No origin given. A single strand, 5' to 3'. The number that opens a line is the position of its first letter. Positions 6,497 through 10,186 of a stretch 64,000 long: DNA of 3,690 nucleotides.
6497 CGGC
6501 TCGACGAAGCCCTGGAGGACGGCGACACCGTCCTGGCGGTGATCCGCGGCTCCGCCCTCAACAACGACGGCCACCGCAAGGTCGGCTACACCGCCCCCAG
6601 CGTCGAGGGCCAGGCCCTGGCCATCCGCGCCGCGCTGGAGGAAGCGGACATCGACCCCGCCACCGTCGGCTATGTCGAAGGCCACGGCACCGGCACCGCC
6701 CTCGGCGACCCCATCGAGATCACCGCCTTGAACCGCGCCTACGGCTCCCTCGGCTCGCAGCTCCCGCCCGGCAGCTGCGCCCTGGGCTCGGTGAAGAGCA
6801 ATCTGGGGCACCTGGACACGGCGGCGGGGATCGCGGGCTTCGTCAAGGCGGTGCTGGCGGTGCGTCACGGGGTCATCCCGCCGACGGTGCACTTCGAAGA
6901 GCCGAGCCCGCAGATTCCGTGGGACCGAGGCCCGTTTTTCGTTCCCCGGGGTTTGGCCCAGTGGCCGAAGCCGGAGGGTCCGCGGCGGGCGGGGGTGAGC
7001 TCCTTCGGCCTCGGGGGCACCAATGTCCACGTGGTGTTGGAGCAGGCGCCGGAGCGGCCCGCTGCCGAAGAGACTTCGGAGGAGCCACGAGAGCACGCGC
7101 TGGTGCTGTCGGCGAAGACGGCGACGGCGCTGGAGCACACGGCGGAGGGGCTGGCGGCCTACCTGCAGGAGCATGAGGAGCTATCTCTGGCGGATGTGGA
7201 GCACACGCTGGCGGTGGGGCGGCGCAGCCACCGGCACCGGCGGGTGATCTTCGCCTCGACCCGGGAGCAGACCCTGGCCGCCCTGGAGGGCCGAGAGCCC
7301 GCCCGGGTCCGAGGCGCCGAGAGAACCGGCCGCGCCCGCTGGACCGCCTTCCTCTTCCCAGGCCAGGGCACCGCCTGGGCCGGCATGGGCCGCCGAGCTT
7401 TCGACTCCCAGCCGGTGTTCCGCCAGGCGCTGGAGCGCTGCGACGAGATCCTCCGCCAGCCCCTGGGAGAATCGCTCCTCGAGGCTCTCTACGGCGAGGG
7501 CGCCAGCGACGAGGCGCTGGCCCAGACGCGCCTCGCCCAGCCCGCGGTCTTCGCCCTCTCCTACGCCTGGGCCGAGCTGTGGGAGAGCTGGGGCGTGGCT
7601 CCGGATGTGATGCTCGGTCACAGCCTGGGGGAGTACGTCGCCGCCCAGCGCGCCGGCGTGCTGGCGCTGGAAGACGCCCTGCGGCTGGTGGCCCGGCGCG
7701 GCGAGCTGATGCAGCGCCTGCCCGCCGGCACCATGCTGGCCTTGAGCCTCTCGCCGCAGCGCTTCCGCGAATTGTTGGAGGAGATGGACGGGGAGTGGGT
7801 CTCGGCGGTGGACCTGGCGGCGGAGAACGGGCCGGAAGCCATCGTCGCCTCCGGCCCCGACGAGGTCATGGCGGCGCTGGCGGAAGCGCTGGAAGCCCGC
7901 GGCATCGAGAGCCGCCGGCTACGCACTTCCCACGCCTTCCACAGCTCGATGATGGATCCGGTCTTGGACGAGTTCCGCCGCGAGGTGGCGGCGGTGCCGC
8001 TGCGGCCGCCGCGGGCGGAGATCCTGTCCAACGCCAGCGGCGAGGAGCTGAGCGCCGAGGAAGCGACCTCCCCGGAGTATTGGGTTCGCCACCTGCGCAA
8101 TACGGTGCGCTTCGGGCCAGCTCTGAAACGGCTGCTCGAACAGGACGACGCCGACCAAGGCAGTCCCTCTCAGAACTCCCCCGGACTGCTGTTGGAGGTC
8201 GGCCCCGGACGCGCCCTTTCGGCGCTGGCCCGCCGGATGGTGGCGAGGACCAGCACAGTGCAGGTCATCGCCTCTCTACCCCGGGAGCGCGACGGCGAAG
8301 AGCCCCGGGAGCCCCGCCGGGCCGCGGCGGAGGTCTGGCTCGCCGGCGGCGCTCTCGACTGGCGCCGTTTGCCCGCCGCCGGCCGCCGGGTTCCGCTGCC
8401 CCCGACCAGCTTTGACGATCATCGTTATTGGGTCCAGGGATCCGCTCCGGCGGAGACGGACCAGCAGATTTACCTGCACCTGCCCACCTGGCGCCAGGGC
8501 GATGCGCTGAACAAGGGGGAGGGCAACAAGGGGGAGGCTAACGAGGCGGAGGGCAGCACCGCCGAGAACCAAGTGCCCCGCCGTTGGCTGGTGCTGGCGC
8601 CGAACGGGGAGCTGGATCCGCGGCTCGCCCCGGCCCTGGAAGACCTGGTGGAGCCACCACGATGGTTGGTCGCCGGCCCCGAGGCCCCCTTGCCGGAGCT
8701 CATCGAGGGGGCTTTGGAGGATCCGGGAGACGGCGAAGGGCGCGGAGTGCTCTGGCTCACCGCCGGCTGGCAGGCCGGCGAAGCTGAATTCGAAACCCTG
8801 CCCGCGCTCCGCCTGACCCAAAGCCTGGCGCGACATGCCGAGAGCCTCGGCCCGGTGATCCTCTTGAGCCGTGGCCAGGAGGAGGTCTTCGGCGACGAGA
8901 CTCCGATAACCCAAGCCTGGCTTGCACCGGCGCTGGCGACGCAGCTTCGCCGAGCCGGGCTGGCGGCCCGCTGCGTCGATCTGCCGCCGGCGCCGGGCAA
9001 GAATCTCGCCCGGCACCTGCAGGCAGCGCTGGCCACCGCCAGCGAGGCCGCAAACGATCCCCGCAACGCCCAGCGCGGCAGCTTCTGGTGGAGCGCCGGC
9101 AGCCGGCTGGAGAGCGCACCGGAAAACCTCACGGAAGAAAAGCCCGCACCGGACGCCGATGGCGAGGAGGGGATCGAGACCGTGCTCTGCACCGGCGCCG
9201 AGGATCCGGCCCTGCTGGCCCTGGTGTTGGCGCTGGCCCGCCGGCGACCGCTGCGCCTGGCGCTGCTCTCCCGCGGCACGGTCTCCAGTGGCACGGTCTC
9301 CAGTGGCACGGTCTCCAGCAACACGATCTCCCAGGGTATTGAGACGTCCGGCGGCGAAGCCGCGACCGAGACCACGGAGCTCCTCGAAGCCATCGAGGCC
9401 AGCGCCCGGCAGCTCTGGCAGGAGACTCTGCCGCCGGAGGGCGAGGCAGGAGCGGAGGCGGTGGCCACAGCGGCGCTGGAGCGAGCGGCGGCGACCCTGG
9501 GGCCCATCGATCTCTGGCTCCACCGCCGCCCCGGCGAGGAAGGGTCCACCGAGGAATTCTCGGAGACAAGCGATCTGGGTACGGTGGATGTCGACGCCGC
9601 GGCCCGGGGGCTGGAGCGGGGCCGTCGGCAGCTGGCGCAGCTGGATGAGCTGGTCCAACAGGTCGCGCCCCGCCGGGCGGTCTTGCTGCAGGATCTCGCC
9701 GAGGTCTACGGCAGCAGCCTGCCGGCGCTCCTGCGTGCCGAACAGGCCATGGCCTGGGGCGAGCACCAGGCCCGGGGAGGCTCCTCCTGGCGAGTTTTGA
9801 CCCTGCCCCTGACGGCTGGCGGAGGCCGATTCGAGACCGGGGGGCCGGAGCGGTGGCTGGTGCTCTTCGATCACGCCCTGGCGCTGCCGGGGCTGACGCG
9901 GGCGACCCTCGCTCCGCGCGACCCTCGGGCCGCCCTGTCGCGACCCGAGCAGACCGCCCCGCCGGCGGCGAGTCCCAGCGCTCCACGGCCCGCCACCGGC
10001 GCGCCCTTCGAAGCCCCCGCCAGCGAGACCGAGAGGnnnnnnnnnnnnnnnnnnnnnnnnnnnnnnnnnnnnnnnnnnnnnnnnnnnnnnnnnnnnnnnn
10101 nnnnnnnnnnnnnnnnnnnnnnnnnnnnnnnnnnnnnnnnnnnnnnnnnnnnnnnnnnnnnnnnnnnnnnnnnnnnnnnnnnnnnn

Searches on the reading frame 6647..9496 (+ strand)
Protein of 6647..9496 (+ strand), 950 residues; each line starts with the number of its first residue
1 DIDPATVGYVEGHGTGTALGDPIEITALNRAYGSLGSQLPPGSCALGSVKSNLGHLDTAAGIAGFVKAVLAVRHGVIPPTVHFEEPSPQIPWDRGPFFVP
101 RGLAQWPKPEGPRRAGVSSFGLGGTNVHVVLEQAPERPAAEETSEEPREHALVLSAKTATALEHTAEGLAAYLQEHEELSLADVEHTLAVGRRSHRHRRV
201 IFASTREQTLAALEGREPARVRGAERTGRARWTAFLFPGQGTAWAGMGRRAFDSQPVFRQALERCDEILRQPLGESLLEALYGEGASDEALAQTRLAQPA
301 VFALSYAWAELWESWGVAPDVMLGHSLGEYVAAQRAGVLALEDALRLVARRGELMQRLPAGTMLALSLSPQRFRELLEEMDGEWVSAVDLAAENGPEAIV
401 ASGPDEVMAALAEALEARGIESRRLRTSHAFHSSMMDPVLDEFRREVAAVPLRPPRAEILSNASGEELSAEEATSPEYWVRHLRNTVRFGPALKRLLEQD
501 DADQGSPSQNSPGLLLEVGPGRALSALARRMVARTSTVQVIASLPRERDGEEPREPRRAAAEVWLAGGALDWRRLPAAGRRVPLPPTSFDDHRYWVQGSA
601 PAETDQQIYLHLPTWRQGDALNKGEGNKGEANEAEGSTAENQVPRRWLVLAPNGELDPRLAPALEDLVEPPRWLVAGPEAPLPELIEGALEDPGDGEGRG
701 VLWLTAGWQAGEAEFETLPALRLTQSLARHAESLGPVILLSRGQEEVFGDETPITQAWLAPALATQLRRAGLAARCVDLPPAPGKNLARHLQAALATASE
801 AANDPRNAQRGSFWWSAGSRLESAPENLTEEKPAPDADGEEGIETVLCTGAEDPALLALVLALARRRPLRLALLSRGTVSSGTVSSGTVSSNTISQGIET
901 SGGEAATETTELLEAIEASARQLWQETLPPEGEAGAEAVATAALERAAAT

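Call 21: search_protein_families(library=pfam, proteins=[window:6647-9496:+], max_evalue=0.00001)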
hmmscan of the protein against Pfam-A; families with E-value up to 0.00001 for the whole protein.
window:6647-9496:+ (950 aa): 5 families
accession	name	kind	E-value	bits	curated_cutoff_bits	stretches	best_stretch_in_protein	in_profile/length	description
PF00698.26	Acyl_transf_1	-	3.6e-56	191.4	32.7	1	235-499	2-257/319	Acyl transferase domain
PF02801.28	Ketoacyl-synt_C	-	8.3e-30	103.7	20.8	1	1-84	39-119/119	Beta-ketoacyl synthase, C-terminal domain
PF16197.11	KAsynt_C_assoc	-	2.6e-19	70.1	33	1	86-198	1-107/111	Ketoacyl-synthetase C-terminal extension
PF22621.2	CurL-like_PKS_C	-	8.4e-18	64.6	27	1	150-213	1-64/64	CurL-like, PKS C-terminal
PF22336.2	RhiE-like_linker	-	5.7e-13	49.1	27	1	153-214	1-61/67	RhiE-like, KS-MAT linker domain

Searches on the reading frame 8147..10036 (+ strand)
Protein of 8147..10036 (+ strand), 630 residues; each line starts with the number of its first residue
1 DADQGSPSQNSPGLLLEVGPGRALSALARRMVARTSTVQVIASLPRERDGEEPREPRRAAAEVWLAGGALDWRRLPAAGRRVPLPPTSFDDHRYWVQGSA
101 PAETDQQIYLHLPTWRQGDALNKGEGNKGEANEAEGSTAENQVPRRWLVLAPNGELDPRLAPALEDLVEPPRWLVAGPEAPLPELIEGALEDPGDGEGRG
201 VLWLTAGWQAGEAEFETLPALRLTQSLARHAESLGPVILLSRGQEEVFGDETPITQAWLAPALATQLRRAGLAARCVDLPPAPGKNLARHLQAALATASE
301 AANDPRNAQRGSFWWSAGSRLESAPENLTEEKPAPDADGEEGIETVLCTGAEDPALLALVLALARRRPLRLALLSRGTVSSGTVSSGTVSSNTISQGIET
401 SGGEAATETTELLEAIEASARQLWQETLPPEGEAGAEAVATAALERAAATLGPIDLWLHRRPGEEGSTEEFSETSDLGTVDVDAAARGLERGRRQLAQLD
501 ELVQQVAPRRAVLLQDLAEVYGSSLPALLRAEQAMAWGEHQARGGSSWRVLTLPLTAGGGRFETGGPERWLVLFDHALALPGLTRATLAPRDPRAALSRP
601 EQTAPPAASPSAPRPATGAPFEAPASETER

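Call 40: search_solved_structures(query=window:8147-10036:+, max_evalue=0.01)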
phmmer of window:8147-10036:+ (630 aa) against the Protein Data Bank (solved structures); distinct sequences matched with E-value up to 0.01: 1.
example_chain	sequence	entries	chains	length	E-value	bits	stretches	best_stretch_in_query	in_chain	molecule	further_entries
8cjh_A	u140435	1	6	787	0.00013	24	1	54-104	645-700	Colibactin hybrid non-ribosomal peptide synthetase/type I polyketide synthase ClbK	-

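Call 81: search_protein_families(library=pfam, proteins=[window:8147-10036:+], max_evalue=10)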
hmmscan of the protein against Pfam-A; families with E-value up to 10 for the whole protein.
window:8147-10036:+ (630 aa): 0 families

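Call 86: find_homologous_proteins(query=window:8147-10036:+, max_evalue=0.00001)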
Query window:8147-10036:+ (630 aa): 4 proteins with E <= 0.00001 among 8000 candidates.
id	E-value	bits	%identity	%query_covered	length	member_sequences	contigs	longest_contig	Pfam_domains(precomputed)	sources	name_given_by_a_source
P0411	7.5e-11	60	47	14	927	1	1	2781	PF22336.3,PF22621.3,PF00202.28,PF00698.27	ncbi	ncbi:MAG: aminotransferase class III-fold pyridoxal phosphate-dependent enzyme, partial [Acidobacter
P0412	1.0e-9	56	51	14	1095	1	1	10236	PF08659.17,PF22336.3,PF21394.4,PF22621.3,PF00550.32,PF13561.13,PF00106.32,PF00698.27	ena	-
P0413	1.4e-7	49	37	24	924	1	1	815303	PF08659.17,PF21394.4,PF00550.32,PF13561.13,PF00106.32,PF00698.27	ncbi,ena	-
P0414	8.6e-6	43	35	17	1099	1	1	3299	PF08659.17,PF22336.3,PF21394.4,PF22621.3,PF13561.13,PF00106.32,PF02801.29,PF16197.12,PF00698.27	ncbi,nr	ncbi:MAG TPA: SDR family NAD(P)-dependent oxidoreductase, partial [Vicinamibacterales bacterium]|nr:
